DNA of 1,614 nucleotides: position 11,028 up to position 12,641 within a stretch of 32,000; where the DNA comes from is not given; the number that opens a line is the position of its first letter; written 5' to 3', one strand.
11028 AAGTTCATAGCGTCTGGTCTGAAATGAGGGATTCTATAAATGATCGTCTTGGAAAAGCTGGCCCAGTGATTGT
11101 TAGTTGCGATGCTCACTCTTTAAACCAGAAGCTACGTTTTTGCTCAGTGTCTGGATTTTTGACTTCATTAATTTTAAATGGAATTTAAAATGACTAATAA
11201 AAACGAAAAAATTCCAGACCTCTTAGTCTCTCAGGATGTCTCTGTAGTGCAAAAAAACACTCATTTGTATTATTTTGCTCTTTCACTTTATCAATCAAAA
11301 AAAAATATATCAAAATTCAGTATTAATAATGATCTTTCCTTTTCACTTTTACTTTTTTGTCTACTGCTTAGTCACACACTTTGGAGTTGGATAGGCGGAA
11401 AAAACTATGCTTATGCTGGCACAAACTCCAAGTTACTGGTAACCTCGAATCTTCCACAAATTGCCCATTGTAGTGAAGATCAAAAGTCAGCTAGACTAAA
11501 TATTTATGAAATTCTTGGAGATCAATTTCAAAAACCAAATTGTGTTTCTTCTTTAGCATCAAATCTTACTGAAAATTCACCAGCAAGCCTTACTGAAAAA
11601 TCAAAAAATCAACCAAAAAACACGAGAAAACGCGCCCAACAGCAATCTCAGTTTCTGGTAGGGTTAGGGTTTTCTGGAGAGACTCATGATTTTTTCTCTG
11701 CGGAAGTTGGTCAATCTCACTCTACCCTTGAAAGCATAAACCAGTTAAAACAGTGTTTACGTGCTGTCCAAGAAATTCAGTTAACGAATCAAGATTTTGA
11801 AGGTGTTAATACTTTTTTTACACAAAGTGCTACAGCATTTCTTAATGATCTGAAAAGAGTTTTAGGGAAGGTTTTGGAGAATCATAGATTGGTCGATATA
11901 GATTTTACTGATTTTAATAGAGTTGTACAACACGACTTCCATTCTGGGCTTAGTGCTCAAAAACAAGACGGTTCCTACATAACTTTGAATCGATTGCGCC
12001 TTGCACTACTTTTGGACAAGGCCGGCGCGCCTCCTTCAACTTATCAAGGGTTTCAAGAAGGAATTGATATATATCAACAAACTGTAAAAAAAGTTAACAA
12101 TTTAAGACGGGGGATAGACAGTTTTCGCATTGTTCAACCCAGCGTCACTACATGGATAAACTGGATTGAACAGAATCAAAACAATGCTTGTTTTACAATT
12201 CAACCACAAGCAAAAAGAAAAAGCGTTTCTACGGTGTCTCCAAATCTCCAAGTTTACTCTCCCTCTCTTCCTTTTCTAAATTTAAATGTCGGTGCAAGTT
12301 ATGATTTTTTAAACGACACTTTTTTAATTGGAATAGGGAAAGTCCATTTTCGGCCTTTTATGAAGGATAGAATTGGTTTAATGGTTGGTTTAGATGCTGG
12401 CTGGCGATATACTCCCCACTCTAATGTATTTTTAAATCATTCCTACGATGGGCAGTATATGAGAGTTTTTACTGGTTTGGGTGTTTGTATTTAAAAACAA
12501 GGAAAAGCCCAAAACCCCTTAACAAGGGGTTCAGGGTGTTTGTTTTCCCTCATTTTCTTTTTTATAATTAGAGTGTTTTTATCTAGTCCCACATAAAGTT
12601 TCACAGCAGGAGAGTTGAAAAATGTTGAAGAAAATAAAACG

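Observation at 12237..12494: Conserved C-terminal ~85-aa Gly-rich module with four beta-strand-like segments, resembling an outer-membrane or trimeric-autotransporter anchor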

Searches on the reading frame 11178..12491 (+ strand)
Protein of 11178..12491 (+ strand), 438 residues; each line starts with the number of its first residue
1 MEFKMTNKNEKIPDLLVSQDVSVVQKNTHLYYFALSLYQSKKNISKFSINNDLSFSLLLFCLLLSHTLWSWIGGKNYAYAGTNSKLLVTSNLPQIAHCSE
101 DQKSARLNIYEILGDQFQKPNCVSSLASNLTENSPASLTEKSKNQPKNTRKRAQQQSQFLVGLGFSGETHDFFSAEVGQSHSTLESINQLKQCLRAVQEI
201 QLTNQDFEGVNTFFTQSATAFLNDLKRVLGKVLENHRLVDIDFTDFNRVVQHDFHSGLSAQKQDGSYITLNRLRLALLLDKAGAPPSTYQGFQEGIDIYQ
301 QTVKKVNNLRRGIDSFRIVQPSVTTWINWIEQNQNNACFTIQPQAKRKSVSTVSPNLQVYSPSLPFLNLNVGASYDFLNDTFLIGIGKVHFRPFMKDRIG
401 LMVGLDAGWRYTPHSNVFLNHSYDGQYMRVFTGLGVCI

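Call 7: search_protein_families(library=pfam, proteins=[window:11178-12491:+], max_evalue=1)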
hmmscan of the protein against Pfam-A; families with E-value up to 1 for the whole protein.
window:11178-12491:+ (438 aa): 2 families
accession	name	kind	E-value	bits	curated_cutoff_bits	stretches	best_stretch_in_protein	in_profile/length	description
PF21981.2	RecX_HTH3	-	0.12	13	26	1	143-168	17-42/48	RecX, third three-helix domain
PF04272.19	Phospholamban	-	0.37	10.7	25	0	39-64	23-44/52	Phospholamban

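Call 8: find_homologous_proteins(query=window:11178-12491:+, max_evalue=0.01)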
Query window:11178-12491:+: 5724 candidates shared short words with the query, none scored E <= 0.01.

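Call 10: list_cluster_members(proteins=[window:11178-12491:+, window:5058-6329:-, window:3651-4586:-, window:3225-3578:-, window:14700-16331:+, window:16744-19125:-, window:21503-22603:-, window:26477-27394:+, window:24378-25682:+])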
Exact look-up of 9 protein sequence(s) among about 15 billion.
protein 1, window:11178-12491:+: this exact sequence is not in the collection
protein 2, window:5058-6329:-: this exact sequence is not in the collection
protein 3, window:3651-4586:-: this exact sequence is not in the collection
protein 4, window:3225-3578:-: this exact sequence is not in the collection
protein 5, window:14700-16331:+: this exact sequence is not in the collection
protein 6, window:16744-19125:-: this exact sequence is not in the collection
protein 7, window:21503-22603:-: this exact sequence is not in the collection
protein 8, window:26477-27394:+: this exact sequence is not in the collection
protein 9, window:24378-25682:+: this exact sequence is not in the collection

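Call 18: search_solved_structures(query=A2, max_evalue=10)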
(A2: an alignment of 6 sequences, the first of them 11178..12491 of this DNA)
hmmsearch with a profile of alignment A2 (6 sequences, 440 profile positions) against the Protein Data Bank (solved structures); distinct sequences matched with E-value up to 10: 6.
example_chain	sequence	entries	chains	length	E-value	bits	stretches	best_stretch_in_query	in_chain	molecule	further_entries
2h0q_A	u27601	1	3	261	0.074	15.5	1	308-386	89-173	Suppressor of T-cell receptor signaling 1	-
3mbk_A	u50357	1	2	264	0.075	15.4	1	308-386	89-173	Ubiquitin-associated and SH3 domain-containing protein B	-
2ikq_A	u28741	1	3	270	0.079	15.4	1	308-386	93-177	Suppressor of T-cell receptor signaling 1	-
5w5g_A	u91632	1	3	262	0.43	12.9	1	308-378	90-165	Ubiquitin-associated and SH3 domain-containing protein B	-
5vr6_A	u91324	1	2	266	0.44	12.9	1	308-378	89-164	Ubiquitin-associated and SH3 domain-containing protein B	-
8u5m_A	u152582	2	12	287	0.51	12.7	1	308-378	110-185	Ubiquitin-associated and SH3 domain-containing protein B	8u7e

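Call 19: search_protein_families(library=ncbifam, proteins=[window:11178-12491:+], max_evalue=1)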
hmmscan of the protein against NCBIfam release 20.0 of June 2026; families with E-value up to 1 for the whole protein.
window:11178-12491:+ (438 aa): 0 families

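Call 22: predict_structure(alignment_id=A2)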
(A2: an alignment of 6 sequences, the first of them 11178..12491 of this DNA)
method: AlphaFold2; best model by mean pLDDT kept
length: 438 residues; sequences in the alignment: 6
mean_pLDDT: 42.0   pTM: 0.29
mean pLDDT of the five models: 42.0, 40.4, 39.9, 38.4, 33.8
residues with pLDDT >= 90: 0; 70-90: 28; 50-70: 122; < 50: 288
segments of 3 or more residues with pLDDT < 50: 1-158, 161-187, 200-202, 231-233, 235-238, 242-258, 274-292, 333-353, 415-422
pLDDT, mean of each block of 10 residues (from residue 1): 22 22 25 28 25 25 25 24 23 22 23 24 21 26 29 38 39 28 43 49 50 51 52 49 40 42 55 48 45 51 52 49 55 44 30 60 67 70 73 66 69 49 58 65
secondary structure, 60 per line:
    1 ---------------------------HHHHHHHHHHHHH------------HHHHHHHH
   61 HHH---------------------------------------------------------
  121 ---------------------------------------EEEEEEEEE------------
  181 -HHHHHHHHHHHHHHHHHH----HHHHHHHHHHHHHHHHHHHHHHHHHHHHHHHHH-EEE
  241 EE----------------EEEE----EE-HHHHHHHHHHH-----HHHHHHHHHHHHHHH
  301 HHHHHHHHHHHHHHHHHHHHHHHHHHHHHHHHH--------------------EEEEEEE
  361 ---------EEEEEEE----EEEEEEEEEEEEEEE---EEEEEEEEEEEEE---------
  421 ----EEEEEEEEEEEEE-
elements in order: H28-40 H53-63 E160-168 H182-199 H204-236 E238-242 E259-262 H270-280 H286-333 E354-360 E370-376 E381-395 E399-411 E425-437

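Call 23: search_protein_representatives(alignment_id=A2)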
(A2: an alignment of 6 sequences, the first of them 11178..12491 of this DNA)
Query: 6 sequences, 440 profile positions. Proteins with E-value up to 0.001 (for the whole library): 28; up to 1e-10: 14; up to 1e-30: 3. The best 28 are listed.
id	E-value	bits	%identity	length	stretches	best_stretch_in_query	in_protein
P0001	8.8e-57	209.7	-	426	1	78-439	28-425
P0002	5.1e-34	134.7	-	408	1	13-440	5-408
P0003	7.7e-31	124.2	-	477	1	145-438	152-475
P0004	3.9e-22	95.5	-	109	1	353-439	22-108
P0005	1.5e-19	87.0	-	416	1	167-440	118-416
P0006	5.1e-17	78.7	-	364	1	175-440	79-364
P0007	1.3e-16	77.4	-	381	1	137-439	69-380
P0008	3.8e-16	75.8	-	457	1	184-440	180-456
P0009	6.4e-14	68.4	-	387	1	196-440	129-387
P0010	1.3e-13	67.4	-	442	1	194-439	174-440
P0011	1.1e-12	64.4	-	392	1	174-440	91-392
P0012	1.7e-12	63.8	-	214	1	302-439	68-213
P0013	3.0e-11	59.7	-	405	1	144-439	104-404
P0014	6.6e-11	58.5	-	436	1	355-438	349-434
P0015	1.5e-10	57.3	-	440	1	80-440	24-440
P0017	1.1e-09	54.5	-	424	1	244-439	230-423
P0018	2.5e-09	53.3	-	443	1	144-439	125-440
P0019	7.2e-09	51.8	-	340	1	135-440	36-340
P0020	1.8e-08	50.5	-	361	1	150-440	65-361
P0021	1.5e-07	47.5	-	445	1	177-439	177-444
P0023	8.8e-07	44.9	-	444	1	192-439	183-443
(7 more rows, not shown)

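Call 25: list_cluster_members(proteins=[P0001, P0002, P0003, P0004, P0005, P0006, P0007, P0008, P0009, P0010])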
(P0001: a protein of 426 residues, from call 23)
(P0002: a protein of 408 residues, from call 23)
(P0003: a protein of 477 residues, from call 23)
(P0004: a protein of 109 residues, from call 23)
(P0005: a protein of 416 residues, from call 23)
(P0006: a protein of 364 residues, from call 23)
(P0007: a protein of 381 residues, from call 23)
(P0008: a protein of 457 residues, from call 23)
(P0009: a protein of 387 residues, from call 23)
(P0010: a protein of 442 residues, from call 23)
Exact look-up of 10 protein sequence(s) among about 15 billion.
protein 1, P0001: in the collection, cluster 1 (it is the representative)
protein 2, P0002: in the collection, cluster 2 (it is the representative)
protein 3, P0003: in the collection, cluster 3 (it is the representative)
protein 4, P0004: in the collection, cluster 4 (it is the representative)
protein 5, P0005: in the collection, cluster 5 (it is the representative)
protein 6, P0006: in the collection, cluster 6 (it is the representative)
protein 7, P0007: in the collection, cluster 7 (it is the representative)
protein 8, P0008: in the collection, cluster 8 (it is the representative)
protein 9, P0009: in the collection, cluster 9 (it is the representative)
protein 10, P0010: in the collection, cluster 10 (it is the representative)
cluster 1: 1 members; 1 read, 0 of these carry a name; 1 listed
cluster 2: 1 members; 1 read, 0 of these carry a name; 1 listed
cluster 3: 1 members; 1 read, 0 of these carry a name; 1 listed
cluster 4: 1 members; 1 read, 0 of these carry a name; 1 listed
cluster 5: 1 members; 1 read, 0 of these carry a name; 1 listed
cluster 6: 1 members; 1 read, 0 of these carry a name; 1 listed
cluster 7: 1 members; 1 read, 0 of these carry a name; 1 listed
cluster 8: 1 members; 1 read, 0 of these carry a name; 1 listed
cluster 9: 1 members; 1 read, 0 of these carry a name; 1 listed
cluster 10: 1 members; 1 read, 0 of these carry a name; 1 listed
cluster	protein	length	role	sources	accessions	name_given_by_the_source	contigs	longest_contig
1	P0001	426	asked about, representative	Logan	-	-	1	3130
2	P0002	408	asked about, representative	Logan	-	-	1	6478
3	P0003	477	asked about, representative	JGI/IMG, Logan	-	-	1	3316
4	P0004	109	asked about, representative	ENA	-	-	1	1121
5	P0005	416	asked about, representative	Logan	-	-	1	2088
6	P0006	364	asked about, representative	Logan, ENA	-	-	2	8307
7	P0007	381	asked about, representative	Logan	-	-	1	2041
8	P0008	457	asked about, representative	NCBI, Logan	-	-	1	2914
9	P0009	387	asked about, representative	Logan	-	-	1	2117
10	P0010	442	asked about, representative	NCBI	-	-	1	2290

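Call 26: find_encoding_contigs(protein=P0006, flank=10000)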
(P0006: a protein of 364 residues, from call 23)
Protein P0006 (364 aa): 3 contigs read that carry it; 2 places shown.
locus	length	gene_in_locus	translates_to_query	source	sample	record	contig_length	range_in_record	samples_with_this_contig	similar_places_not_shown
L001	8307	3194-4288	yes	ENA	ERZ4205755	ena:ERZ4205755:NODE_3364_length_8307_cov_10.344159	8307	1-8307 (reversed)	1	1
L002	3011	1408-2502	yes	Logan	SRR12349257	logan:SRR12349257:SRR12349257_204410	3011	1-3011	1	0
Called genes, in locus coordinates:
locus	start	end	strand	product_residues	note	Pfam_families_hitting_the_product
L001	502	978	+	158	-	PF00961:LAGLIDADG_1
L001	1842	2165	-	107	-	-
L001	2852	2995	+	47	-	-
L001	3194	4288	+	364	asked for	-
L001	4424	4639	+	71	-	-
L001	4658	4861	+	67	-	-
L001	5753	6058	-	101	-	-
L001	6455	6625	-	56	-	-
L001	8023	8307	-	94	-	?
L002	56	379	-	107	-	-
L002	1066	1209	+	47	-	-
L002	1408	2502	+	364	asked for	-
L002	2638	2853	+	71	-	-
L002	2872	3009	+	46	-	?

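Call 27: find_encoding_contigs(protein=P0002, flank=10000)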
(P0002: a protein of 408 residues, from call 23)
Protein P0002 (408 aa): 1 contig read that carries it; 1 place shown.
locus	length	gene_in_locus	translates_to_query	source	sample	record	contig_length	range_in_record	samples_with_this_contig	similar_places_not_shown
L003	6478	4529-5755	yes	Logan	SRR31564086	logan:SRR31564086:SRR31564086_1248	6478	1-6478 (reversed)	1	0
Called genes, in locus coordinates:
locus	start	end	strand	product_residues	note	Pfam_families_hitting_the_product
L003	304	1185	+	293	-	-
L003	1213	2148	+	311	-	-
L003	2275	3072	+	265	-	-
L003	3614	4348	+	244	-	-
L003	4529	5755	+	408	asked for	-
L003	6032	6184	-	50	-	-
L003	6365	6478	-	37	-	?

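Call 33: search_protein_families(library=pfam, alignment_id=A3, max_evalue=0.1)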
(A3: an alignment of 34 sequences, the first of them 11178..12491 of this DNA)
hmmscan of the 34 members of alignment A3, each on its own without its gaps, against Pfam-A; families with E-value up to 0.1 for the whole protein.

A. member 1, window:11178-12491:+ (438 aa): 0 families

B. families by the number of members that match (of 34 scanned): 24 families
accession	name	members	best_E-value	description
PF01105.29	EMP24_GP25L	1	0.0015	emp24/gp25L/p24 family/GOLD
PF12330.14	Haspin_kinase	1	0.0034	Haspin like kinase domain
PF23229.2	DUF7067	1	0.03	Alpha-glucan water dikinase, DUF7067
PF01335.27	DED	1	0.035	Death effector domain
PF03461.20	TRCF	1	0.035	TRCF domain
PF15271.11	BBP1_N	1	0.049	Spindle pole body component BBP1, Mps2-binding protein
PF25026.1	Asd-4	1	0.055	Asd-4-like domain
PF24079.1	UBR4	1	0.056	E3 ubiquitin-protein ligase UBR4-like domain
PF06587.16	DUF1137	1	0.057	Protein of unknown function (DUF1137)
PF14500.11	MMS19_N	1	0.06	Dos2-interacting transcription regulator of RNA-Pol-II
PF12693.12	GspL_C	1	0.063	GspL periplasmic domain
PF20696.2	UbiD_C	1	0.063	3-octaprenyl-4-hydroxybenzoate carboxy-lyase C-terminal domain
PF04136.21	COG3_N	1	0.064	Conserved oligomeric Golgi complex subunit 3, N-terminal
PF05427.16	FIBP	1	0.066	Acidic fibroblast growth factor binding (FIBP)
PF18595.6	Nuf2_DHR10-like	1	0.068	Nuf2, DHR10-like domain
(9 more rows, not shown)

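Call 34: list_cluster_members(proteins=[P0011, P0013, P0014, P0015, P0017, P0018, P0019, P0020, P0021, P0023])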
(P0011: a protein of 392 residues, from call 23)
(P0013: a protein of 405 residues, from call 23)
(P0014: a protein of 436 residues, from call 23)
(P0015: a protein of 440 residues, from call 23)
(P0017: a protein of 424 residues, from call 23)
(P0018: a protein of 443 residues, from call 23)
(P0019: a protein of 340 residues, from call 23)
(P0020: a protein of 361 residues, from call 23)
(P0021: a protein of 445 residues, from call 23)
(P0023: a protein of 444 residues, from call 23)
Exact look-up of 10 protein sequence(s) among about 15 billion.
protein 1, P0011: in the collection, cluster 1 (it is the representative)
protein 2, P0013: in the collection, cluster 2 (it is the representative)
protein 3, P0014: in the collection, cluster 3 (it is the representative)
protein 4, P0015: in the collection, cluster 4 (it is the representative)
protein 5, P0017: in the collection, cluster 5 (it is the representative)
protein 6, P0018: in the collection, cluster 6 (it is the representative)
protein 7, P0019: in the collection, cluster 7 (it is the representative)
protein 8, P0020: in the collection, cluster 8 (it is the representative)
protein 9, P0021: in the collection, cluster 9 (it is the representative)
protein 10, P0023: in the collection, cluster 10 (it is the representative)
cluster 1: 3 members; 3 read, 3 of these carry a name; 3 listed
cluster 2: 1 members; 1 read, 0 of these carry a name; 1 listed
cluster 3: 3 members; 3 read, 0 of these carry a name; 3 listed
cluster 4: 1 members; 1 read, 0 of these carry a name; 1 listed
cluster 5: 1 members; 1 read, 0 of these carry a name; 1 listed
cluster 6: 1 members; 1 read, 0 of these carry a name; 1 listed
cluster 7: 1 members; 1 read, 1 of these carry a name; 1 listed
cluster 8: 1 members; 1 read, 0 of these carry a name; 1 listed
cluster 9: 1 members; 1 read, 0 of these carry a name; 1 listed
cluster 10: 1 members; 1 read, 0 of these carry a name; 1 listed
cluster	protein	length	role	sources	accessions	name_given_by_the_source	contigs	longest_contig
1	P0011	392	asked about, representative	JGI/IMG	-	hypothetical protein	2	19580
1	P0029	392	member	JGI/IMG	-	hypothetical protein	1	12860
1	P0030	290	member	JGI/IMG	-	hypothetical protein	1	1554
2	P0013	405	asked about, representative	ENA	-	-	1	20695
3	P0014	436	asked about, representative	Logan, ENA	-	-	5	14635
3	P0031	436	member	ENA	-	-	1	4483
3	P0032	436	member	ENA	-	-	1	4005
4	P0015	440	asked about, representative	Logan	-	-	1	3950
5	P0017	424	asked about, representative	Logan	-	-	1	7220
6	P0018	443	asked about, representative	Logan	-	-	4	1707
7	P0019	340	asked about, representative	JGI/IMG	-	hypothetical protein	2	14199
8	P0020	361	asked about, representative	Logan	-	-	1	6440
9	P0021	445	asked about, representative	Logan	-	-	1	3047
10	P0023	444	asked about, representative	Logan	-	-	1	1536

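Call 35: find_encoding_contigs(protein=P0008, flank=10000)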
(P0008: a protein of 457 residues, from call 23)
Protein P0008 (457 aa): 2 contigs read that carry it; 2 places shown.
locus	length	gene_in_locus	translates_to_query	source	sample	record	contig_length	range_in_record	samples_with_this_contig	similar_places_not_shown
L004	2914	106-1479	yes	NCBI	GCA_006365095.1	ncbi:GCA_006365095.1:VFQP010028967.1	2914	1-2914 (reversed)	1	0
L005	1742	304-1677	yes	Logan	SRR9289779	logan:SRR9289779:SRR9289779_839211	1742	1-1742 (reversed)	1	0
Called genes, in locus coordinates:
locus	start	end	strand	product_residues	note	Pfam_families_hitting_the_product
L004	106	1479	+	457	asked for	-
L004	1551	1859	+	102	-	-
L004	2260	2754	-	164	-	PF00961:LAGLIDADG_1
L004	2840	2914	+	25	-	?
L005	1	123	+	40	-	?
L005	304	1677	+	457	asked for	-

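Call 36: find_encoding_contigs(protein=P0010, flank=10000)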
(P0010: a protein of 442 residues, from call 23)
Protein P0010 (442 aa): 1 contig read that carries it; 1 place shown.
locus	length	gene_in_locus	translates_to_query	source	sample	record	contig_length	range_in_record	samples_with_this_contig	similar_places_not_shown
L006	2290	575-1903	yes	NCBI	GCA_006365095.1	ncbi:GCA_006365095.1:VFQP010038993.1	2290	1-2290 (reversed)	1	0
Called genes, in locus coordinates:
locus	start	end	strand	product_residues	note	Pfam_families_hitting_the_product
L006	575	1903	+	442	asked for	-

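Call 37: find_encoding_contigs(protein=P0013, flank=10000, max_places=2)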
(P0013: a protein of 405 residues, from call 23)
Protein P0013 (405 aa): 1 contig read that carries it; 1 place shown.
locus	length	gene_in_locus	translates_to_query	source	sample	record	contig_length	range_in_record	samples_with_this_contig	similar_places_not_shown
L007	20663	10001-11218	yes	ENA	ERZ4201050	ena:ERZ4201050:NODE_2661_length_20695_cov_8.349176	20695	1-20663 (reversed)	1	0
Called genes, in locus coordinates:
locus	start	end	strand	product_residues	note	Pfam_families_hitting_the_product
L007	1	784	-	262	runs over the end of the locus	-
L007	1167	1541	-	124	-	-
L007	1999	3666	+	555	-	-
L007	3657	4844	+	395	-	-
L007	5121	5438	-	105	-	-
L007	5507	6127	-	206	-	-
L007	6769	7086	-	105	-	-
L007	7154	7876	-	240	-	-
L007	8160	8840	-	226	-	-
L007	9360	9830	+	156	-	-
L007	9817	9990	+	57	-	-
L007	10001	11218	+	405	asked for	-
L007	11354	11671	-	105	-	-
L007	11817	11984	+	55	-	-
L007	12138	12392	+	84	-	-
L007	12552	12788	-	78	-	-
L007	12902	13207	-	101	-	-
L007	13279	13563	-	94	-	-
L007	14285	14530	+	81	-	-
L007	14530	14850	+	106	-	-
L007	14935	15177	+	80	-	-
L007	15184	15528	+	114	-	-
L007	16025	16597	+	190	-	-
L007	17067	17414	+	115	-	PF00078:RVT_1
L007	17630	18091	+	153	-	PF00078:RVT_1, PF08388:GIIM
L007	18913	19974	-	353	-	PF00124:Photo_RC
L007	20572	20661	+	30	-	?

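Call 38: find_encoding_contigs(protein=P0011, flank=10000, max_places=2)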
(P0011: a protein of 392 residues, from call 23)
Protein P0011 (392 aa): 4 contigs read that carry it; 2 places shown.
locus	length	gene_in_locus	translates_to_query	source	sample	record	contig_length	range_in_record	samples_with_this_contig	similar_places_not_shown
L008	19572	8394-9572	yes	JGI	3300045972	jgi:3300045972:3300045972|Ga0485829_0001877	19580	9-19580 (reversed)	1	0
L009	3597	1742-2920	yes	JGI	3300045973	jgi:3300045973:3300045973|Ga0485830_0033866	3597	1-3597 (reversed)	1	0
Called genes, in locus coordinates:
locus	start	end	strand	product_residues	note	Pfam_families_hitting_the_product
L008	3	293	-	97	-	?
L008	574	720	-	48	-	-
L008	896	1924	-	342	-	PF01578:Cytochrom_C_asm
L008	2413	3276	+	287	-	PF00142:Fer4_NifH, PF01656:CbiA, PF02374:ArsA_ATPase, PF10609:ParA (weak), PF13614:AAA_31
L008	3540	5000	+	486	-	PF00148:Oxidored_nitro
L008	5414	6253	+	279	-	PF00142:Fer4_NifH (faint), PF01656:CbiA, PF02374:ArsA_ATPase (weak), PF06564:CBP_BcsQ, PF09140:MipZ, PF10609:ParA, PF13614:AAA_31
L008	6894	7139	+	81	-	PF12797:Fer4_2 (faint), PF13237:Fer4_10 (weak), PF00037:Fer4 (weak), PF12837:Fer4_6 (weak), PF14697:Fer4_21, PF12838:Fer4_7, PF13187:Fer4_9, PF00037:Fer4 (weak), +5 more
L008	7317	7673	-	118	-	PF04483:DUF565 (weak)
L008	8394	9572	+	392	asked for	-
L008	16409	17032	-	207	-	PF00163:Ribosomal_S4, PF01479:S4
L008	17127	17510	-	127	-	PF02823:ATP-synt_DE_N, PF00401:ATP-synt_DE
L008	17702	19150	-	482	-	PF02874:ATP-synt_ab_N, PF00006:ATP-synt_ab, PF22919:ATP-synt_VA_C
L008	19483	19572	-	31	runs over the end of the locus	?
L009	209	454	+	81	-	PF12797:Fer4_2 (faint), PF13237:Fer4_10 (weak), PF00037:Fer4 (weak), PF12837:Fer4_6 (weak), PF14697:Fer4_21, PF12838:Fer4_7, PF13187:Fer4_9, PF00037:Fer4 (weak), +5 more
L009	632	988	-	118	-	PF04483:DUF565 (weak)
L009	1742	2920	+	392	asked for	-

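Call 39: find_encoding_contigs(protein=P0014, flank=10000, max_places=2)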
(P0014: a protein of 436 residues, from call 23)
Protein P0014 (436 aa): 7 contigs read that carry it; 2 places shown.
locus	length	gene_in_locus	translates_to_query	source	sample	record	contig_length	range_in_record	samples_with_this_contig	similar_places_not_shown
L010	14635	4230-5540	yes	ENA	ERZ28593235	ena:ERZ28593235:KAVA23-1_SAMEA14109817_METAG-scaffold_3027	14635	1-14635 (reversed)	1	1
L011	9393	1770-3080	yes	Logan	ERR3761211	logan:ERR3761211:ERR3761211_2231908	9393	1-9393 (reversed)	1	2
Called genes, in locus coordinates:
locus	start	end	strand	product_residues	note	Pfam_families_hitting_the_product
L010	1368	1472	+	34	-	PF05151:PsbM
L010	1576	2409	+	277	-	PF03161:LAGLIDADG_2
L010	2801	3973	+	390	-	-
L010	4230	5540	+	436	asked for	-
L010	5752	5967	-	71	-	-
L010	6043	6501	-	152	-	-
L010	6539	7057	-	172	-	-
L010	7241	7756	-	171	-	-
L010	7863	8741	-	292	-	-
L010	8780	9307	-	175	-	-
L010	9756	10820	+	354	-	-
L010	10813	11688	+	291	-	-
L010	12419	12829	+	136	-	-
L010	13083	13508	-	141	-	-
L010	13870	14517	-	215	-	PF01712:dNK, PF02223:Thymidylate_kin (weak), PF13671:AAA_33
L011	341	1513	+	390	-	-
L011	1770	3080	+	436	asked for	-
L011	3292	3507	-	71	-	-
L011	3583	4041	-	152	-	-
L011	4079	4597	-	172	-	-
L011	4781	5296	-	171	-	-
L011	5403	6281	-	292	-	-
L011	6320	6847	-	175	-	-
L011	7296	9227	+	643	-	-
